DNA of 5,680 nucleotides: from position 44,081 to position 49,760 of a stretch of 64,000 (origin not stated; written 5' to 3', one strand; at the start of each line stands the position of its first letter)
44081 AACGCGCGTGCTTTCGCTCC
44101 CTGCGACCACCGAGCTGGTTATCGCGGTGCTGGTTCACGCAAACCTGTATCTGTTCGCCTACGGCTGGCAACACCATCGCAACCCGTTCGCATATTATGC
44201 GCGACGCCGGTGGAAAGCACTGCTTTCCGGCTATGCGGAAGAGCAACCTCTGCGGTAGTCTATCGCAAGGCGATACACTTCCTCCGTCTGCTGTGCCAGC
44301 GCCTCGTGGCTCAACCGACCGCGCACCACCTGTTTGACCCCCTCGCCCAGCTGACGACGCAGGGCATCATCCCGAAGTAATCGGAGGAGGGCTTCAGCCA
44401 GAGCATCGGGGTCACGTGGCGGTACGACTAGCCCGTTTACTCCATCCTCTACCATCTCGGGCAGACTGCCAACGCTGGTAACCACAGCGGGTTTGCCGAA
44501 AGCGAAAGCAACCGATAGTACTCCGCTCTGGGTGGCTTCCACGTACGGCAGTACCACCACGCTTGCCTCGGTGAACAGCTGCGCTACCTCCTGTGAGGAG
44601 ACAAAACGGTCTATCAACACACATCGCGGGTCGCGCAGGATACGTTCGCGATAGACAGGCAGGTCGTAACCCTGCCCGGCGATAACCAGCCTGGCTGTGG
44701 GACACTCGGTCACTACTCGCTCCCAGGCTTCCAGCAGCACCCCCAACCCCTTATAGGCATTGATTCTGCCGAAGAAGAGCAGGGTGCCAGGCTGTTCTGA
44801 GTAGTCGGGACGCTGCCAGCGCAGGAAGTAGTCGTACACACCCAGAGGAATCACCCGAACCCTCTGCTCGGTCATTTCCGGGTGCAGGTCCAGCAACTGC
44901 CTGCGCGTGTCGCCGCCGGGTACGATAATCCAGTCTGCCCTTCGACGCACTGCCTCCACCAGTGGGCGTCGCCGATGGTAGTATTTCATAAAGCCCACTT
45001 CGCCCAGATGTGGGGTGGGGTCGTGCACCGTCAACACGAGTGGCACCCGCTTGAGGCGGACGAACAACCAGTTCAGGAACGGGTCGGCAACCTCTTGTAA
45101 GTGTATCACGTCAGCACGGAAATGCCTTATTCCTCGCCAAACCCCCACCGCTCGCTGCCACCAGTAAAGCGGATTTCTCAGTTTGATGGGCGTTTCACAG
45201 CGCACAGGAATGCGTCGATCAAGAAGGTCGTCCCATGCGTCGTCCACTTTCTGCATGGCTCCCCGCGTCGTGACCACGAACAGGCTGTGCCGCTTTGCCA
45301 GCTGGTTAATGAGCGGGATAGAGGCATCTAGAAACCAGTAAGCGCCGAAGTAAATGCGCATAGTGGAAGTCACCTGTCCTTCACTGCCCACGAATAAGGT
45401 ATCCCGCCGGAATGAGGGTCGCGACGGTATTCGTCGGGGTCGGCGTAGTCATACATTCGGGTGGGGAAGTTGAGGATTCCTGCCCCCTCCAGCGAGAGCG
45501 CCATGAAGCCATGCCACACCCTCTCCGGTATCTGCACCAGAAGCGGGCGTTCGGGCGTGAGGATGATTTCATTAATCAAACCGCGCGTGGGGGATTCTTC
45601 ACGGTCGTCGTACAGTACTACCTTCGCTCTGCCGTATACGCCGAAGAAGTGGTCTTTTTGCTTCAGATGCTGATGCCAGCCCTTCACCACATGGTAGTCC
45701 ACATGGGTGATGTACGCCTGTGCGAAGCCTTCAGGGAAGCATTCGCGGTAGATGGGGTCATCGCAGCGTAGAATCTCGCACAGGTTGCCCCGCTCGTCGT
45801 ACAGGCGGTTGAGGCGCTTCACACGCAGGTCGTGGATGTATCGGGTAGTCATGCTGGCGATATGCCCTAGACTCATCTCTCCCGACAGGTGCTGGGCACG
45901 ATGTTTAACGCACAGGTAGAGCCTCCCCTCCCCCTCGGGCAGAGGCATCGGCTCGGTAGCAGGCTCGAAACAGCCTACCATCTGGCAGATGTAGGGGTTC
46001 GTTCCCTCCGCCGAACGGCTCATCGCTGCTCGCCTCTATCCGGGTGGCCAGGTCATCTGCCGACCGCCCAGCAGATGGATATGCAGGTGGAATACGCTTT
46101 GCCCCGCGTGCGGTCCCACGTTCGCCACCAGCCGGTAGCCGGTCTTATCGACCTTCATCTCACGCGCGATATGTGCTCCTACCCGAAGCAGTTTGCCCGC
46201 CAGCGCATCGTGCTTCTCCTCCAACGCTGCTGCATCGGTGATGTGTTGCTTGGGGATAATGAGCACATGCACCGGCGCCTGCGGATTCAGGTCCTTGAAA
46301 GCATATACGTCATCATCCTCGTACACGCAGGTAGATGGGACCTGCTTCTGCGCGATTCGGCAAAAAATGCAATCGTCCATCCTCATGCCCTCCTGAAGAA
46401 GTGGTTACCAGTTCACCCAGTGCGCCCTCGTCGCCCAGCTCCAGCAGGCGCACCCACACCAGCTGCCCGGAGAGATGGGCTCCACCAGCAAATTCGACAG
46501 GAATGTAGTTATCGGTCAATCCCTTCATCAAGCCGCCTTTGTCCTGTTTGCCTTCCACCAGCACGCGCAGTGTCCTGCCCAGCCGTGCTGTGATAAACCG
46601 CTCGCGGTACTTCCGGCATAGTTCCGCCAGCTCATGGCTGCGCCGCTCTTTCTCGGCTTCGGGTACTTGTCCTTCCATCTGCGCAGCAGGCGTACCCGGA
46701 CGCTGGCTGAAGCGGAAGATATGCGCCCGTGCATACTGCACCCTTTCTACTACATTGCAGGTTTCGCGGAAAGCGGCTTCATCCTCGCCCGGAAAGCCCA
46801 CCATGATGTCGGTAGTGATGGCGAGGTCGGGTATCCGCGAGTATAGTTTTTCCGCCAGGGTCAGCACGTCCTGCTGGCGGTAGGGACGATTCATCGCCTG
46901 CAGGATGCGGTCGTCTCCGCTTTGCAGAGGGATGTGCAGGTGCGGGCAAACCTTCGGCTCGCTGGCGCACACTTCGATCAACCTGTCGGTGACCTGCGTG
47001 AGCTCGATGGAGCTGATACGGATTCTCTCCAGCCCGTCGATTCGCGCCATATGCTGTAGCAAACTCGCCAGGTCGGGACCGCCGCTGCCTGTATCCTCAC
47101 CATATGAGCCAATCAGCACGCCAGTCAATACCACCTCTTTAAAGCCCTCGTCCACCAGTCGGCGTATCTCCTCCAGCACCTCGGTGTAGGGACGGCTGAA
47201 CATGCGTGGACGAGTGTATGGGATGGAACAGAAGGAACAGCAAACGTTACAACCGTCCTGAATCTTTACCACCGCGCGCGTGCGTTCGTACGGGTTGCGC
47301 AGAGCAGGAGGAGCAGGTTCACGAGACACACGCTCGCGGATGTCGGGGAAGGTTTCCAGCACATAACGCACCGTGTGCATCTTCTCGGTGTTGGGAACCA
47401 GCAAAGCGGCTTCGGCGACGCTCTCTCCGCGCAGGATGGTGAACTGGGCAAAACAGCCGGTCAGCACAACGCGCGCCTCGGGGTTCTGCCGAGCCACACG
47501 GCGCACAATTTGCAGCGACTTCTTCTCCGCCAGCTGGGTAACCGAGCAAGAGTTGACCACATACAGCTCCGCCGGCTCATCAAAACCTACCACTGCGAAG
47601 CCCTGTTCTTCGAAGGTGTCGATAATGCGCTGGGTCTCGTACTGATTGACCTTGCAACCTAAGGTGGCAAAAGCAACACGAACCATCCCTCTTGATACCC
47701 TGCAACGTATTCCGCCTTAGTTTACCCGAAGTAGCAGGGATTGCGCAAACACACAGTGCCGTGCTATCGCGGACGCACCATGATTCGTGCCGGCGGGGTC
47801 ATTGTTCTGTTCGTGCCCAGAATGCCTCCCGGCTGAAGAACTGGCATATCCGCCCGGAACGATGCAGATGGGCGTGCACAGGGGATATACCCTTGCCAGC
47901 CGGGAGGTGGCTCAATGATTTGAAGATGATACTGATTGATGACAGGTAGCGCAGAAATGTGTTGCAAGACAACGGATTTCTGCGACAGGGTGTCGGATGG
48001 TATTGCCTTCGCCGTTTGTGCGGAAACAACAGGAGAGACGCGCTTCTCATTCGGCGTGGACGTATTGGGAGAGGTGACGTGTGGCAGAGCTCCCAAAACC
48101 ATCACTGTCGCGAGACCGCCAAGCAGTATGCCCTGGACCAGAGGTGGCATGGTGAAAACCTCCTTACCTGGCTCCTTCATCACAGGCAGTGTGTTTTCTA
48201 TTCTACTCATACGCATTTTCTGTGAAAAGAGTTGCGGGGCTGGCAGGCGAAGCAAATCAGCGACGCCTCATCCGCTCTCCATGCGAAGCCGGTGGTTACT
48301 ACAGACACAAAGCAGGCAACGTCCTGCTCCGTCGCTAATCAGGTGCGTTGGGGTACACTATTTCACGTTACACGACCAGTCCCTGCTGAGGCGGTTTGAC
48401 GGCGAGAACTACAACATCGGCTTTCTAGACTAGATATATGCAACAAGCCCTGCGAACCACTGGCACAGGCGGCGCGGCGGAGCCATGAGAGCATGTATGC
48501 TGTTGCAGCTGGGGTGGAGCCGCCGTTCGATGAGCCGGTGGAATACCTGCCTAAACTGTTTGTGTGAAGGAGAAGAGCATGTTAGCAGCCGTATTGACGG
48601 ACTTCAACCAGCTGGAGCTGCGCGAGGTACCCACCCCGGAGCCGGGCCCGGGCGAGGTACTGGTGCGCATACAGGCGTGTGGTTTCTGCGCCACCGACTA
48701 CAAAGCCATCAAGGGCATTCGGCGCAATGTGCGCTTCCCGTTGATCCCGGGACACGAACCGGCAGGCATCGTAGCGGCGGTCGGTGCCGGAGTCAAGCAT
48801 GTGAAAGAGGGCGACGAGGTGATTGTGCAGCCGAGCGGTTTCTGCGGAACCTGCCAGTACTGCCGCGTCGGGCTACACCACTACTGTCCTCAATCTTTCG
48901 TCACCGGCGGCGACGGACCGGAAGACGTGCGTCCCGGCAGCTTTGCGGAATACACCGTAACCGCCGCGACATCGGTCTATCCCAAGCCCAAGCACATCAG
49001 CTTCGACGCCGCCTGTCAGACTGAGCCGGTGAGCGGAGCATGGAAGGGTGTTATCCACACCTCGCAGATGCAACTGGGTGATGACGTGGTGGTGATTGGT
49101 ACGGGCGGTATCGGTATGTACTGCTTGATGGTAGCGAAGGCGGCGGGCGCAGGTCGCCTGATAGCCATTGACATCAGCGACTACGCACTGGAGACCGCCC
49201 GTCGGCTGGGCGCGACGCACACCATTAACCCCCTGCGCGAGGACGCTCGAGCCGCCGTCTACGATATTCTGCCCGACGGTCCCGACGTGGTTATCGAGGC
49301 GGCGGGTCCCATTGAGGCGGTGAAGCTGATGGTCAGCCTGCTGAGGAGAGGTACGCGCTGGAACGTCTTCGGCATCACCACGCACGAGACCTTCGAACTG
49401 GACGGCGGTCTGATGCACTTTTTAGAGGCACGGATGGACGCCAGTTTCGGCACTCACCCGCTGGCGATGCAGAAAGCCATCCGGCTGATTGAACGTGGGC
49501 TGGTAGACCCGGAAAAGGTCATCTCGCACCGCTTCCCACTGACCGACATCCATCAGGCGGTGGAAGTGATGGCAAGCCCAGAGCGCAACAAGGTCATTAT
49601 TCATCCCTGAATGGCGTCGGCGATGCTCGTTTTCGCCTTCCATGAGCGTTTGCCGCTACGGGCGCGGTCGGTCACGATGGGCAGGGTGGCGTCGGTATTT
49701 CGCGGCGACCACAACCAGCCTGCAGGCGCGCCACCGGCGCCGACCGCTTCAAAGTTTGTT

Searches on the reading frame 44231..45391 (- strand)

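Call 47: search_protein_families(library=pfam, proteins=[window:44231-45391:-], max_evalue=0.00001)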
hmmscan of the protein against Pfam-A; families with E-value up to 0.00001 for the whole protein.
window:44231-45391:- (386 aa): 4 families
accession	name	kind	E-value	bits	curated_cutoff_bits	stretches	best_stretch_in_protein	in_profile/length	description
PF13692.12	Glyco_trans_1_4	-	4e-31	108.6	27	1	203-341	3-142/142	Glycosyl transferases group 1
PF00534.26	Glycos_transf_1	-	6.3e-24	84.9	26.4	1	199-354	13-171/172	Glycosyl transferases group 1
PF13439.12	Glyco_transf_4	-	6.5e-18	65.8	28.5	1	27-185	11-166/170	Glycosyltransferase Family 4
PF13579.12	Glyco_trans_4_4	-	4e-12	47.2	29.7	1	28-184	11-158/158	Glycosyl transferase 4-like domain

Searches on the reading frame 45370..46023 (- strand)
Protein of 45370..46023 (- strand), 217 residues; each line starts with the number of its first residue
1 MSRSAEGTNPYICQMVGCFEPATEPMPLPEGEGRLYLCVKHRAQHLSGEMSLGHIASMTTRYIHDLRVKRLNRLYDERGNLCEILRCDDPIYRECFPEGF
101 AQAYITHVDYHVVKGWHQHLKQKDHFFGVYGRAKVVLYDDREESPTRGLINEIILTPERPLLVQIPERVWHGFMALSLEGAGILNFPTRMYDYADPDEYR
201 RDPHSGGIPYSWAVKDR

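Call 47: search_protein_families(library=pfam, proteins=[window:45370-46023:-], max_evalue=0.00001)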
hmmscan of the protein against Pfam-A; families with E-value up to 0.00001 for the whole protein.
window:45370-46023:- (217 aa): 1 family
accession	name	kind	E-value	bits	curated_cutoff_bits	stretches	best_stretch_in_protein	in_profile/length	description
PF00908.23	dTDP_sugar_isom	-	1.2e-10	41.8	27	1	63-196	4-138/168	dTDP-4-dehydrorhamnose 3,5-epimerase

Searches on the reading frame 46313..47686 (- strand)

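Call 47: search_protein_families(library=pfam, proteins=[window:46313-47686:-], max_evalue=0.00001)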
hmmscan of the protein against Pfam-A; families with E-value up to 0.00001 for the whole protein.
window:46313-47686:- (457 aa): 2 families
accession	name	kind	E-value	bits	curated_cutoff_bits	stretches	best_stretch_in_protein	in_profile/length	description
PF04055.27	Radical_SAM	-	1.1e-23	84.7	29.5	1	141-311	2-164/166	Radical SAM superfamily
PF00919.26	UPF0004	-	1.9e-22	79.5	27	1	3-82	1-81/98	Uncharacterized protein family UPF0004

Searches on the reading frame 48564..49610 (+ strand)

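Call 47: search_protein_families(library=pfam, proteins=[window:48564-49610:+], max_evalue=0.00001)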
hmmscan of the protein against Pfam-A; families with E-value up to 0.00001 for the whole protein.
window:48564-49610:+ (348 aa): 3 families
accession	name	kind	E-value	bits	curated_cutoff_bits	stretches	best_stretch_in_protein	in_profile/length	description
PF08240.17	ADH_N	-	2e-29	102.3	23.5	1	28-143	1-104/104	Alcohol dehydrogenase GroES-like domain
PF00107.32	ADH_zinc_N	-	6.7e-21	75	31.8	1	182-310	1-128/129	Zinc-binding dehydrogenase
PF16912.11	Glu_dehyd_C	-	6.9e-06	26.1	34.9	0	154-285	8-145/211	Glucose dehydrogenase C-terminus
